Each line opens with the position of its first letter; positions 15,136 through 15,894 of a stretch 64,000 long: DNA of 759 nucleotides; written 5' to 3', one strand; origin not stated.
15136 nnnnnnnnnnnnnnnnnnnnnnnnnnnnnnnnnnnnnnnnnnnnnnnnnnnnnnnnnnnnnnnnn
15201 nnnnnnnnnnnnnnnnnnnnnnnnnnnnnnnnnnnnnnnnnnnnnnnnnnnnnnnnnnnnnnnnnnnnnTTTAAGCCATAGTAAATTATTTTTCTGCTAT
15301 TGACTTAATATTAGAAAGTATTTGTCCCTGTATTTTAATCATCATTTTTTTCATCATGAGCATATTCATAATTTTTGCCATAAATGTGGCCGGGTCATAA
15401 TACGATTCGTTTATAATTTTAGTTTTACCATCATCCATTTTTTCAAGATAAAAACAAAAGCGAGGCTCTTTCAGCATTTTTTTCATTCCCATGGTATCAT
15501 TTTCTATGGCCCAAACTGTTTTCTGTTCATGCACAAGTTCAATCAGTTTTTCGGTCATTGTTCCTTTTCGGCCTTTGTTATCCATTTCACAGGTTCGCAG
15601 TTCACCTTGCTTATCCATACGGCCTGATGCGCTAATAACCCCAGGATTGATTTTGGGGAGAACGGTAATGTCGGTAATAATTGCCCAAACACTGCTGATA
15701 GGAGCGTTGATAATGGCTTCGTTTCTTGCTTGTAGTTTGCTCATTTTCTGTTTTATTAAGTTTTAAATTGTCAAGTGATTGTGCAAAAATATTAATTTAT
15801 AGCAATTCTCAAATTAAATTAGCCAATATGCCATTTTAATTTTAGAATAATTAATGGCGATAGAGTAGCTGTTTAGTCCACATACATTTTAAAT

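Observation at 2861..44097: Recurrent AT-rich direct-repeat motif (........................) abutting five start codons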

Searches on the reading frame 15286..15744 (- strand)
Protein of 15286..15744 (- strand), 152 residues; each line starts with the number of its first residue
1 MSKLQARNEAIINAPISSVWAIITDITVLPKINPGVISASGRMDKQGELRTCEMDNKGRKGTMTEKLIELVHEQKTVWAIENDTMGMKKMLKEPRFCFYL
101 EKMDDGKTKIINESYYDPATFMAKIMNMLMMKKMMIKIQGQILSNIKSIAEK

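Call 74: search_protein_families(library=pfam, proteins=[window:15286-15744:-], max_evalue=0.01)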
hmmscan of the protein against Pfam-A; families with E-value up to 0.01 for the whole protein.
window:15286-15744:- (152 aa): 3 families
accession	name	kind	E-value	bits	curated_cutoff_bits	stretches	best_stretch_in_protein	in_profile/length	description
PF10604.15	Polyketide_cyc2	-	1.8e-11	45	27.4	1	7-151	5-142/142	Polyketide cyclase / dehydrase and lipid transport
PF03364.25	Polyketide_cyc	-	0.00028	21.6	23.4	1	12-74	1-59/126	Polyketide cyclase / dehydrase and lipid transport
PF20145.4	ARMET_N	-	0.004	17.9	26.9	1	80-121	27-69/96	ARMET, N-terminal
